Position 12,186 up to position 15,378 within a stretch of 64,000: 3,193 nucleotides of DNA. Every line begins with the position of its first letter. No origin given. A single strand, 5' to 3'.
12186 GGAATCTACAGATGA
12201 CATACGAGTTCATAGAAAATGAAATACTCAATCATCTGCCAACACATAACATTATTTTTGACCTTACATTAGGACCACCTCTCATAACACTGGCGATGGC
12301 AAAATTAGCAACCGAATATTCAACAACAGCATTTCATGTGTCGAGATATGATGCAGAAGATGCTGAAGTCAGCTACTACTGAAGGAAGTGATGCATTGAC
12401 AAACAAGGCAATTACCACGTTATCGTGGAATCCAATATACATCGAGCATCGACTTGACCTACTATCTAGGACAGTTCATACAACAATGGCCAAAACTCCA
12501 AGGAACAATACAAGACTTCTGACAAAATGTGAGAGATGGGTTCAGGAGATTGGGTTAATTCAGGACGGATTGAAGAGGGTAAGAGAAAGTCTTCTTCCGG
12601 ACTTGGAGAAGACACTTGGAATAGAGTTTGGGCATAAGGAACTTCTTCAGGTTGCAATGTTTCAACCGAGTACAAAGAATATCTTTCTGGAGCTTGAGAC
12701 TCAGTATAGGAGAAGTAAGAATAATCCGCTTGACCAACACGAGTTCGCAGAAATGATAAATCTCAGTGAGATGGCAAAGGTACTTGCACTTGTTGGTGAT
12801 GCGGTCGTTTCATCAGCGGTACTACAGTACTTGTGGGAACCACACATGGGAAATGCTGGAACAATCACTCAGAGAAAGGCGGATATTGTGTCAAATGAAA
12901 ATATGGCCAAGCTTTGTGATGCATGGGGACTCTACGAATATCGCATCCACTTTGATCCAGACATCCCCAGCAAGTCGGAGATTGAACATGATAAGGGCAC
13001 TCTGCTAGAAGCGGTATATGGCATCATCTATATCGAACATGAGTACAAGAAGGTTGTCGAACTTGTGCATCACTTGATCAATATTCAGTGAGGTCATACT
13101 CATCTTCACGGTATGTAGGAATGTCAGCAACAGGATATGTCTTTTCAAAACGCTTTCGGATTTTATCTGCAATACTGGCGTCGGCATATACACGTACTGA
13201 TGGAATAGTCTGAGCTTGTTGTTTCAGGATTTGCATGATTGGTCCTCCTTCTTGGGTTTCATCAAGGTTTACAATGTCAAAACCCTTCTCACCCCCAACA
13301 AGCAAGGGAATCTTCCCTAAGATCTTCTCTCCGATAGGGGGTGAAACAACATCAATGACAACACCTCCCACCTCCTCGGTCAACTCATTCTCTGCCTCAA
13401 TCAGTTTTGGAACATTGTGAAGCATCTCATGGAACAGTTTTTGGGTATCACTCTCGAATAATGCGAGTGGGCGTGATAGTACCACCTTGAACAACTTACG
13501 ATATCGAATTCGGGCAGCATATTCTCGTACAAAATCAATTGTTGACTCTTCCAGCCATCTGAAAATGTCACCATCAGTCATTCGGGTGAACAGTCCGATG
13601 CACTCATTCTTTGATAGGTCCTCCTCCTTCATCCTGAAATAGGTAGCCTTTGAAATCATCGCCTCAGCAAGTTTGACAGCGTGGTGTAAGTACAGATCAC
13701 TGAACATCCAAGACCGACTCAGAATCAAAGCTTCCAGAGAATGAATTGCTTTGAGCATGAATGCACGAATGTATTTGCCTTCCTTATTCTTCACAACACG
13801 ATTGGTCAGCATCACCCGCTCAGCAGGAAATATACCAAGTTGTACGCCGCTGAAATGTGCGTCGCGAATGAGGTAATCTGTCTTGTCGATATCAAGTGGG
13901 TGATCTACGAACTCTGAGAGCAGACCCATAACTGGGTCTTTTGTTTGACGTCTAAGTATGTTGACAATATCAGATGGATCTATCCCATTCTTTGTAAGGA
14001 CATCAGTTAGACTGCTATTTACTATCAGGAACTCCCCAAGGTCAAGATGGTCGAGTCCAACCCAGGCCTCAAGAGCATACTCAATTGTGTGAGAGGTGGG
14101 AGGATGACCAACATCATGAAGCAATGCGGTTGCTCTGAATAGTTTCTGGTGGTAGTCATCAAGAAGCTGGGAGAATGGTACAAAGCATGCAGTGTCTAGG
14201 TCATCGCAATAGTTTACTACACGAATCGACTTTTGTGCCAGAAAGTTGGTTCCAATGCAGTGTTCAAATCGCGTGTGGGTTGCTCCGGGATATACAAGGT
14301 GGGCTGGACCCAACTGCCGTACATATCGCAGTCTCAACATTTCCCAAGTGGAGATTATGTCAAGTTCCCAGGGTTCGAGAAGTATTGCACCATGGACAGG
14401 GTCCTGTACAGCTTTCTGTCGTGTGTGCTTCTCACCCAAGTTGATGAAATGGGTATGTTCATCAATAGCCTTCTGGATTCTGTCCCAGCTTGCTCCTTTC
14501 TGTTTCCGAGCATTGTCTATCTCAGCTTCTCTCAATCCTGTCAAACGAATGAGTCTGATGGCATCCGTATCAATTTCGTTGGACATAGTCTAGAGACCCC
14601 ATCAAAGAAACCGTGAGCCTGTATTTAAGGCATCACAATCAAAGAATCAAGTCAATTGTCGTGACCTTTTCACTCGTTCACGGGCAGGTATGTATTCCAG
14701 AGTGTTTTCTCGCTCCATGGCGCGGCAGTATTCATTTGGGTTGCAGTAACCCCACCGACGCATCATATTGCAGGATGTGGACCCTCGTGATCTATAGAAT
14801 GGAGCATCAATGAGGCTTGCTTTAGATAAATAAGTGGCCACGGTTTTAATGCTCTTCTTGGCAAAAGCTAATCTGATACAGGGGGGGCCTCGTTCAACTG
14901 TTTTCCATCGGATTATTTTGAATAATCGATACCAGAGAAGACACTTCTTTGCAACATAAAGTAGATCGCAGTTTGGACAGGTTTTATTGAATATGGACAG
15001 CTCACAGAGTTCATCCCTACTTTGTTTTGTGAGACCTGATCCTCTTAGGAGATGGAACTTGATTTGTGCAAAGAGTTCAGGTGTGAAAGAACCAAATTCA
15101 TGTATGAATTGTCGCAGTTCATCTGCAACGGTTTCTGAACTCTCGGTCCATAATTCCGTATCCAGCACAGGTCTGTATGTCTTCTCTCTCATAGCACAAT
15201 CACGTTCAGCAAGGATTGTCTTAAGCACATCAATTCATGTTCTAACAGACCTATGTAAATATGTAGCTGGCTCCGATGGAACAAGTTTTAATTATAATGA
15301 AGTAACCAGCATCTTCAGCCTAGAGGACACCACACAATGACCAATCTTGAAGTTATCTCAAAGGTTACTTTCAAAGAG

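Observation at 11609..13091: wHTH + CARF-like sensor protein followed by a Mini-III-type RNase III domain protein, an RNase class rare in archaea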

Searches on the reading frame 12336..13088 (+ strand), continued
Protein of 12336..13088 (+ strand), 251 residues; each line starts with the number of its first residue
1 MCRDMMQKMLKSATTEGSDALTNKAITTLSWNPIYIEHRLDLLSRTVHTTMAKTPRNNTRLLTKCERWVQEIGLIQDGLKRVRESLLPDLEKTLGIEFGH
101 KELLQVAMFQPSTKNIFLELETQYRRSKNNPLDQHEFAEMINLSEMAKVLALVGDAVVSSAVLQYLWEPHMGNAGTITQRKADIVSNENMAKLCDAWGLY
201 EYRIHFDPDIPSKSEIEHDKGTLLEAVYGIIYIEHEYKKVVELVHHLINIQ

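Call 67: find_encoding_contigs(protein=P0254, flank=5000, max_places=2)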
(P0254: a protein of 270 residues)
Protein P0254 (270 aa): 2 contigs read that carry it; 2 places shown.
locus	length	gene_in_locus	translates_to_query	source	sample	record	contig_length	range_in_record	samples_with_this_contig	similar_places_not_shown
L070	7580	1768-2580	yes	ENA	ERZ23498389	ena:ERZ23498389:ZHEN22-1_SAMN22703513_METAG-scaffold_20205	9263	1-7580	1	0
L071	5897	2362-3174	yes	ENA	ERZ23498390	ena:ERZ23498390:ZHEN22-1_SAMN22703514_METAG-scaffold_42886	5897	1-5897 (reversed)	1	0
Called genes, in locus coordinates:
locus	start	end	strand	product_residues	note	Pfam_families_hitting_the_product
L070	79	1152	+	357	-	PF01593:Amino_oxidase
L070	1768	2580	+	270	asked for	PF00636:Ribonuclease_3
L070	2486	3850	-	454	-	PF03781:FGE-sulfatase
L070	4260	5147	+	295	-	PF00731:AIRC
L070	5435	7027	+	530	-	PF01943:Polysacc_synt, PF13440:Polysacc_synt_3, PF01554:MatE (weak), PF03023:MurJ (weak)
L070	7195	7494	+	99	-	PF01910:Thiamine_BP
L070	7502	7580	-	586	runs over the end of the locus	?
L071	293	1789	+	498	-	PF00890:FAD_binding_2 (faint), PF01266:DAO (faint), PF01593:Amino_oxidase, PF07992:Pyr_redox_2 (faint), PF13450:NAD_binding_8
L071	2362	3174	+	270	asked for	PF00636:Ribonuclease_3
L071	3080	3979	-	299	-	PF03781:FGE-sulfatase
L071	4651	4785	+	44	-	-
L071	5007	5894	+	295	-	PF00731:AIRC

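Call 68: find_encoding_contigs(protein=P0268, flank=5000, max_places=2)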
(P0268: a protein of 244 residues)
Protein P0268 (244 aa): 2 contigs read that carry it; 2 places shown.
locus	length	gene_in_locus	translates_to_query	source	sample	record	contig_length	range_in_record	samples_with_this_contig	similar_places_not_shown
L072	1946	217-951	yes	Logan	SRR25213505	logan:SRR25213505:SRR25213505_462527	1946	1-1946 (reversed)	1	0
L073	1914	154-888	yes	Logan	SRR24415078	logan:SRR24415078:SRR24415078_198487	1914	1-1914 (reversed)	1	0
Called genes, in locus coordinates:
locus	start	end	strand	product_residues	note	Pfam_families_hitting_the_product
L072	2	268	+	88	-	?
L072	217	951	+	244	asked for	PF00636:Ribonuclease_3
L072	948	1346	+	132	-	-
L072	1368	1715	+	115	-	-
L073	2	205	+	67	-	?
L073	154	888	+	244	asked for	PF00636:Ribonuclease_3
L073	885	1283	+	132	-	-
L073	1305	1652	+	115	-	-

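Call 69: find_encoding_contigs(protein=P0277, flank=5000, max_places=2)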
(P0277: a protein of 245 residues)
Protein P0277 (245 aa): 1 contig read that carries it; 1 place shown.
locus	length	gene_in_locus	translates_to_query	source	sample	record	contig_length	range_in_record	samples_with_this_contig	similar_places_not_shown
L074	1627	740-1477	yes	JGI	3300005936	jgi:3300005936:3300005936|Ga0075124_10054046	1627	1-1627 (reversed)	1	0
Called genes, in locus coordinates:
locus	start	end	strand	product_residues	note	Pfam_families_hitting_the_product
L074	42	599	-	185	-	PF13560:HTH_31 (weak), PF01381:HTH_3, PF00571:CBS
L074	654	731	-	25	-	-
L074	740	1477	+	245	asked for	PF00636:Ribonuclease_3 (weak)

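Call 81: find_related_loci(query=A3, collection=viral_contigs, flank=5000)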
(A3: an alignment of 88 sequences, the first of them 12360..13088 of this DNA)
Query A3 (243 aa) in viral_contigs; peptide patterns used: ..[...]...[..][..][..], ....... (x = any residue, [..] = any of these).
57 stretches matched a pattern, but none encodes a relative of the query by tblastn (E <= 1e-3).

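Call 89: list_cluster_members(proteins=[P0237, P0240, P0243, P0246, P0262, P0325, P0341, P0352, P0356, P0358])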
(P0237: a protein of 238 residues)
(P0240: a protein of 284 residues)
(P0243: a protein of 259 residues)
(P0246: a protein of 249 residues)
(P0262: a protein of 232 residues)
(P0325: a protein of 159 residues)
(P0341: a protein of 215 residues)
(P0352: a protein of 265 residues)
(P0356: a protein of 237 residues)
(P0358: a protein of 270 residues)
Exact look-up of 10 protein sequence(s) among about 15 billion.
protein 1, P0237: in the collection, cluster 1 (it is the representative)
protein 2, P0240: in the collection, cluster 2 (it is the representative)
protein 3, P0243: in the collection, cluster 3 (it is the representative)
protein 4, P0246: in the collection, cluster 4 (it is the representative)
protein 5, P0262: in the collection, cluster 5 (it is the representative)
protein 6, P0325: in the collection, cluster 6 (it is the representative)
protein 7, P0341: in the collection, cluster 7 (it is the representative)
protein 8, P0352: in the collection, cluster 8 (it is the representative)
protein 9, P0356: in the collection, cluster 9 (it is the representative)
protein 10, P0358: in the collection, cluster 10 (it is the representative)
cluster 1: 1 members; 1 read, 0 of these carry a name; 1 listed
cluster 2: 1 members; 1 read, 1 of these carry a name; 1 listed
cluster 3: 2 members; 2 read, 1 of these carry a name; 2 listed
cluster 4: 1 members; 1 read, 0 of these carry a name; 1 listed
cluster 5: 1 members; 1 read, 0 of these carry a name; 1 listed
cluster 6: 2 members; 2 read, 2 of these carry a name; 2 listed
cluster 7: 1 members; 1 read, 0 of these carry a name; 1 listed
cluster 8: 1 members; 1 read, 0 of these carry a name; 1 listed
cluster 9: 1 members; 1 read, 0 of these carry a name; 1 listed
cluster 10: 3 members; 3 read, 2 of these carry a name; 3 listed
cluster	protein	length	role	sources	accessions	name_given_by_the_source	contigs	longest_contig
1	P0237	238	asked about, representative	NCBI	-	-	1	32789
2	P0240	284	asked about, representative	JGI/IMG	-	hypothetical protein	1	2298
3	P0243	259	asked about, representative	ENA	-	-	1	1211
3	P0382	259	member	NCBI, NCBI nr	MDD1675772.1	MAG: hypothetical protein LUQ17_03700 [Methanomicrobiales archaeon] | hypothetical protein [Methanomicrobiales archaeon]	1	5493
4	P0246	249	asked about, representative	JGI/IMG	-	-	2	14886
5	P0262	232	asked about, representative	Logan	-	-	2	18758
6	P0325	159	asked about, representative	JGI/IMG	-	dsRNA-specific ribonuclease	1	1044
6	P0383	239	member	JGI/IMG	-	dsRNA-specific ribonuclease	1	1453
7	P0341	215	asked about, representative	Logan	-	-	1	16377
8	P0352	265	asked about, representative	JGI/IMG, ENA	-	-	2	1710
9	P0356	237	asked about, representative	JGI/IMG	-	-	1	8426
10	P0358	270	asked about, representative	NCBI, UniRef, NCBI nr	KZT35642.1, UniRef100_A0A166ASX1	ribonuclease III [Sistotremastrum suecicum HHB10207 ss-3] | Ribonuclease III n=1 Tax=Sistotremastrum suecicum HHB10207 ss-3 TaxID=1314776 ...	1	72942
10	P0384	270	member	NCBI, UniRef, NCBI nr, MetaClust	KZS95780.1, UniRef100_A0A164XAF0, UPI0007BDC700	ribonuclease III [Sistotremastrum niveocremeum HHB9708] | Ribonuclease III n=1 Tax=Sistotremastrum niveocremeum HHB9708 TaxID=1314777 ... | status=active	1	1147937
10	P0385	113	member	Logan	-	-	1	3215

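Call 91: find_encoding_contigs(protein=P0237, flank=5000, max_places=1)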
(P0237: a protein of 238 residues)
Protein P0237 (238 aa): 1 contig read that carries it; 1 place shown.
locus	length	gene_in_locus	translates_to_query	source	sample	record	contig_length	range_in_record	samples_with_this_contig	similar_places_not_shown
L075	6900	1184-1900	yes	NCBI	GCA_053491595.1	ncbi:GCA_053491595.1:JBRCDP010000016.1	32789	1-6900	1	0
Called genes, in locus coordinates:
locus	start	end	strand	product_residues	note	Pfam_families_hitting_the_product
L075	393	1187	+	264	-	-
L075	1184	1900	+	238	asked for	PF14622:Ribonucleas_3_3, PF00636:Ribonuclease_3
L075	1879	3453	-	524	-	PF01966:HD, PF19276:HD_assoc_2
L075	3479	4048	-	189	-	-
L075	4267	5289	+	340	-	PF23743:Beta-prop_BBS7 (faint)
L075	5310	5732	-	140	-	-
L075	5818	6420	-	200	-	PF01066:CDP-OH_P_transf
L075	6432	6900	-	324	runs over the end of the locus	PF00483:NTP_transferase (weak), PF12804:NTP_transf_3, PF00132:Hexapep (faint), PF25087:GMPPB_C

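Call 92: find_encoding_contigs(protein=P0382, flank=5000, max_places=1)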
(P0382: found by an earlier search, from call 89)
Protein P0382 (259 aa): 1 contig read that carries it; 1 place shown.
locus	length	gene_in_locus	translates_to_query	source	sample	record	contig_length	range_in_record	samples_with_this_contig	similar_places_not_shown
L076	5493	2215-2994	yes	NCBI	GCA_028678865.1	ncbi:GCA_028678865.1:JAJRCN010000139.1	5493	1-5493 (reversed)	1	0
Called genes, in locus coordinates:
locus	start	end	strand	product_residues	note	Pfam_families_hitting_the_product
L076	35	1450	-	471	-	PF01336:tRNA_anti-codon (weak), PF12850:Metallophos_2 (faint), PF00149:Metallophos, PF04042:DNA_pol_E_B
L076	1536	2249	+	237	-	-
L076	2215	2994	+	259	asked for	PF00636:Ribonuclease_3, PF14622:Ribonucleas_3_3 (weak)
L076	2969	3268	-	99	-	PF08827:DUF1805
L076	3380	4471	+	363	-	PF04055:Radical_SAM, PF19288:CofH_C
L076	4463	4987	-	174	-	PF03358:FMN_red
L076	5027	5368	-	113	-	PF01986:DUF123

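Call 93: find_encoding_contigs(protein=P0246, flank=5000, max_places=1)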
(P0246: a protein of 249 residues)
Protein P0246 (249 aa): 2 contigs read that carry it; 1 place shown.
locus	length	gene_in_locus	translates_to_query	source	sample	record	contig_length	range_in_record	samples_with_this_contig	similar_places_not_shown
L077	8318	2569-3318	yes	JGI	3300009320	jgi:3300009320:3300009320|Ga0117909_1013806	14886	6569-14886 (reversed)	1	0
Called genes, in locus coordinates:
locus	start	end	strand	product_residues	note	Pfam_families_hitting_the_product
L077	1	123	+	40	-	?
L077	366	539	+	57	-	-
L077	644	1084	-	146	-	-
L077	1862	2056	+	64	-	-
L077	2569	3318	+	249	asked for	PF14622:Ribonucleas_3_3 (weak), PF00636:Ribonuclease_3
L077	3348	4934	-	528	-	PF00004:AAA, PF17862:AAA_lid_3 (weak)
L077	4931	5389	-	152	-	PF13353:Fer4_12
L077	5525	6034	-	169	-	-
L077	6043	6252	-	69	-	-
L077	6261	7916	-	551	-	-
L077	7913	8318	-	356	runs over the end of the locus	-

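Call 95: search_protein_families(library=padloc, proteins=[L076:1536-2246:+, L075:393-1184:+, L072:2-265:+, L077:1862-2053:+], max_evalue=1)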
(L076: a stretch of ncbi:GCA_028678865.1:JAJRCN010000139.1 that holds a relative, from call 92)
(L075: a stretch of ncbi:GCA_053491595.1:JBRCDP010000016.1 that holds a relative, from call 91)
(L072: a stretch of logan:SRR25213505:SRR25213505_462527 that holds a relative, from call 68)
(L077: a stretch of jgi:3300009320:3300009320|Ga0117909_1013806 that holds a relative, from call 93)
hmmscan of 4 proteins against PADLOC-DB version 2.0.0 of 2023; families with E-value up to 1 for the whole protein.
L076:1536-2246:+ (237 aa): 0 families

L075:393-1184:+ (264 aa): 2 families
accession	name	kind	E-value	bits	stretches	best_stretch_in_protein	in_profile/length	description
PDLC01987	CARF_m5--CARF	-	4.1e-14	51.1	1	64-246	30-188/195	-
PDLC01720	Csa3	-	0.00042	18.9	1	19-148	26-94/118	Csa3_1_CAS-I-II-III-IV-V-VI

L072:2-265:+ (88 aa): 15 families
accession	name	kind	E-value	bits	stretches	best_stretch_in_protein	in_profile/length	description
PDLC01250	Cas4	-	2.9e-12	45.2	1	3-80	92-167/168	"CAS-I,CAS-II,CAS-III,CAS-IV,CAS-V,CAS-VI; acquisition_associated"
PDLC00944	Cas4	-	4.1e-11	41.4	1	3-80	100-176/177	Cas4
PDLC00943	Cas4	-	4.5e-10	37.8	1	3-80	100-178/180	CRISPR-associated protein Cas4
PDLC01447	Cas4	-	2.3e-07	29.4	1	3-82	84-159/161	"CAS-I,CAS-II,CAS-III,CAS-IV,CAS-V,CAS-VI; acquisition_associated"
PDLC01611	Cas4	-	3.7e-07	28.6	1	2-80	80-156/158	"CAS-I,CAS-II,CAS-III,CAS-IV,CAS-V,CAS-VI; acquisition_associated"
PDLC02087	Cas4b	-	6.5e-07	27.7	1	3-80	109-188/189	-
PDLC00059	DruK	-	2.3e-05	21.7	1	3-75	161-229/326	PD-(D/E)XK nuclease superfamily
PDLC02083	Cas4_II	-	2.5e-05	22.8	1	2-83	104-186/186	-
PDLC01773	Cas4c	-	0.00023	18.6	1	2-80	117-193/229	-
PDLC01771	Cas4b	-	0.00053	18.2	1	2-80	82-158/162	-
PDLC00060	DruK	-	0.0025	15.2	1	3-80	177-259/347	PD-(D/E)XK nuclease superfamily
PDLC02085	Cas4a2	-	0.0026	16.2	1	3-80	87-161/166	-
PDLC02410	Aga_Cas4-like_Nuc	-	0.01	13.7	1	4-83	164-253/255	Class II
PDLC02086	Cas4b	-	0.019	13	1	5-80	85-159/161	-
PDLC02034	Cas4d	-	0.024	12.3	1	2-81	103-181/192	-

L077:1862-2053:+ (64 aa): 0 families

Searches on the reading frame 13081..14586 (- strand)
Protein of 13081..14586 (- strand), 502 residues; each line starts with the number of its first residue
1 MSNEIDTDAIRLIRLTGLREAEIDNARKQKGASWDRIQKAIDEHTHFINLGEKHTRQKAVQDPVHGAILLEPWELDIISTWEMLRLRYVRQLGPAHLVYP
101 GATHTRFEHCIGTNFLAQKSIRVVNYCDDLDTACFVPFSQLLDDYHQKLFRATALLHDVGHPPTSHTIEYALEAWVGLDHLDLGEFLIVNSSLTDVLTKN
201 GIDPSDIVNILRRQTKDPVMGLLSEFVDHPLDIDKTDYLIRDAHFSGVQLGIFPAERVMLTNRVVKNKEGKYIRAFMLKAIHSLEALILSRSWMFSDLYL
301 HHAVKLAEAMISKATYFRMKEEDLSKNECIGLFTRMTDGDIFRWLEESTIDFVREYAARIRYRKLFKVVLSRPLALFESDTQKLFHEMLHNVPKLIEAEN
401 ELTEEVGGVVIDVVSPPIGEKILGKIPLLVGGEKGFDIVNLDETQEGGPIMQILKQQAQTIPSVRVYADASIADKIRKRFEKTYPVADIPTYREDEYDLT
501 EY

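Call 3: search_protein_families(library=pfam, proteins=[window:13081-14586:-], max_evalue=1)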
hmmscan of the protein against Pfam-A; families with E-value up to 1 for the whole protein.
window:13081-14586:- (502 aa): 2 families
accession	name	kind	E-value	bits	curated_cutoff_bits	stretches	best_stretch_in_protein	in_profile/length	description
PF19276.4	HD_assoc_2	-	6.1e-18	65.5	23.1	1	279-484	22-211/222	HD associated region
PF01966.28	HD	-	7.5e-07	29.9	22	1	106-219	1-90/116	HD domain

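Call 4: search_protein_families(library=ncbifam, proteins=[window:13081-14586:-], max_evalue=1)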
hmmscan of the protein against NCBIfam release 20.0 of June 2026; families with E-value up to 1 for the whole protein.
window:13081-14586:- (502 aa): 9 families
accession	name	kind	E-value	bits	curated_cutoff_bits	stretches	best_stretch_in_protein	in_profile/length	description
TIGR01353.1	dGTP_triPase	subfamily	0.00022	20.9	152.35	1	103-176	36-101/389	dGTP triphosphohydrolase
NF041026.1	antiphage_dGTPase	exception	0.0012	18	400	1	140-174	81-113/425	anti-phage deoxyguanosine triphosphatase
NF003701.1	PRK05318.1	subfamily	0.0017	17.3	383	1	139-173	82-114/426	anti-phage deoxyguanosine triphosphatase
TIGR00277.1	HDIG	domain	0.0022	17.8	27.6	1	145-184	25-61/84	HDIG domain-containing metalloprotein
NF002205.0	PRK01096.1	equivalog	0.0029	16.7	439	1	147-176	100-129/444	deoxyguanosinetriphosphate triphosphohydrolase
NF002829.0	PRK03007.1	equivalog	0.02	13.8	385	1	147-175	89-117/425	deoxyguanosinetriphosphate triphosphohydrolase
NF003429.0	PRK04926.1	equivalog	0.024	13.5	405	1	149-177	109-137/500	dGTPase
NF002327.0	PRK01286.1-2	equivalog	0.045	12.8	393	1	148-176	99-127/345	deoxyguanosinetriphosphate triphosphohydrolase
NF002328.0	PRK01286.1-3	equivalog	0.056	12.4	467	1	148-180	98-134/404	deoxyguanosinetriphosphate triphosphohydrolase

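Call 44: search_protein_families(library=padloc, proteins=[window:13081-14586:-], max_evalue=1)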
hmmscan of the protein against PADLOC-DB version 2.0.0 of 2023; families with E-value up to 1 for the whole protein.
window:13081-14586:- (502 aa): 1 family
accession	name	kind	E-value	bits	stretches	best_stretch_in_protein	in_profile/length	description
PDLC02374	dGTPase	-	6.1e-05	20.5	1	126-175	95-125/395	-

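Call 72: search_solved_structures(query=window:13081-14586:-, max_evalue=0.01, show_alignments=0)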
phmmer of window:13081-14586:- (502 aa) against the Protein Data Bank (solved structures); distinct sequences matched with E-value up to 0.01: 30.
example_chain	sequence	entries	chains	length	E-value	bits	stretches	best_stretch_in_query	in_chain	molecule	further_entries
2hek_A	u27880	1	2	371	6.3e-33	117.4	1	59-411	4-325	Hypothetical protein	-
2o6i_A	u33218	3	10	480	1.5e-26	96.4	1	57-312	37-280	HD domain protein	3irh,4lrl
9mr6_A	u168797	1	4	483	8.2e-22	80.8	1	52-369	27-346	HD domain-containing protein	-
2q14_A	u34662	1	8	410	3.2e-20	75.5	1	57-321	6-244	Phosphohydrolase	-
5yhw_A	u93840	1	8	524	9e-20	74.1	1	57-219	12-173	Deoxynucleoside triphosphate triphosphohydrolase SAMHD1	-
6tx0_A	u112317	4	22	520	9.9e-20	73.9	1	57-215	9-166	Deoxynucleoside triphosphate triphosphohydrolase SAMHD1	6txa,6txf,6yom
4mz7_A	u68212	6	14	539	1.2e-19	73.6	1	56-218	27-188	Deoxynucleoside triphosphate triphosphohydrolase SAMHD1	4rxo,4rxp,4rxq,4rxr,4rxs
5ao1_A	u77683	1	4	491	1.3e-19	73.5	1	57-215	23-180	DEOXYNUCLEOSIDE TRIPHOSPHATE TRIPHOSPHOHYDROLASE SAMHD1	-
5ao0_A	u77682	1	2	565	1.4e-19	73.5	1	56-215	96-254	DEOXYNUCLEOSIDE TRIPHOSPHATE TRIPHOSPHOHYDROLASE SAMHD1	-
4bzc_A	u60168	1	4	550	1.4e-19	73.4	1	56-215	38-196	DEOXYNUCLEOSIDE TRIPHOSPHATE TRIPHOSPHOHYDROLASE SAMHD1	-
6txc_A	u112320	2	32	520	1.5e-19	73.4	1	57-215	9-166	Deoxynucleoside triphosphate triphosphohydrolase SAMHD1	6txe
5ao3_A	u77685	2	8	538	1.5e-19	73.3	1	57-215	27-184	DEOXYNUCLEOSIDE TRIPHOSPHATE TRIPHOSPHOHYDROLASE SAMHD1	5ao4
8gb1_A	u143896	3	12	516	1.7e-19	73.2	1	57-215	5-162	Deoxynucleoside triphosphate triphosphohydrolase SAMHD1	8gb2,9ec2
4q7h_A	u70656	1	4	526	2.2e-19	72.8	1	56-218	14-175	Deoxynucleoside triphosphate triphosphohydrolase SAMHD1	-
7ujn_A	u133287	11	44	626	2.3e-19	72.7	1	56-215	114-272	Deoxynucleoside triphosphate triphosphohydrolase SAMHD1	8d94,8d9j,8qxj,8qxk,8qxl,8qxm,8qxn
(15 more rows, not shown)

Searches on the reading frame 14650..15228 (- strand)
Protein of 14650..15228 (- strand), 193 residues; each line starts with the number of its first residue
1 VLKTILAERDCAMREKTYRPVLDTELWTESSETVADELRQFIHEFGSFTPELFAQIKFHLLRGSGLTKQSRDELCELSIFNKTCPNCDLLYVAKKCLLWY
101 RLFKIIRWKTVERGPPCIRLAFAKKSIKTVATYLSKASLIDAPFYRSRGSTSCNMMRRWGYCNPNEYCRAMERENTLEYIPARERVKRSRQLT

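Call 3: search_protein_families(library=pfam, proteins=[window:14650-15228:-], max_evalue=1)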
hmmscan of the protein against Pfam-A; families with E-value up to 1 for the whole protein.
window:14650-15228:- (193 aa): 1 family
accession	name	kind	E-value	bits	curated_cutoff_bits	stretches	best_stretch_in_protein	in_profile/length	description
PF17915.7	zf_Rg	-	0.2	11.5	25.5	1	78-88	4-14/49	Reverse gyrase zinc finger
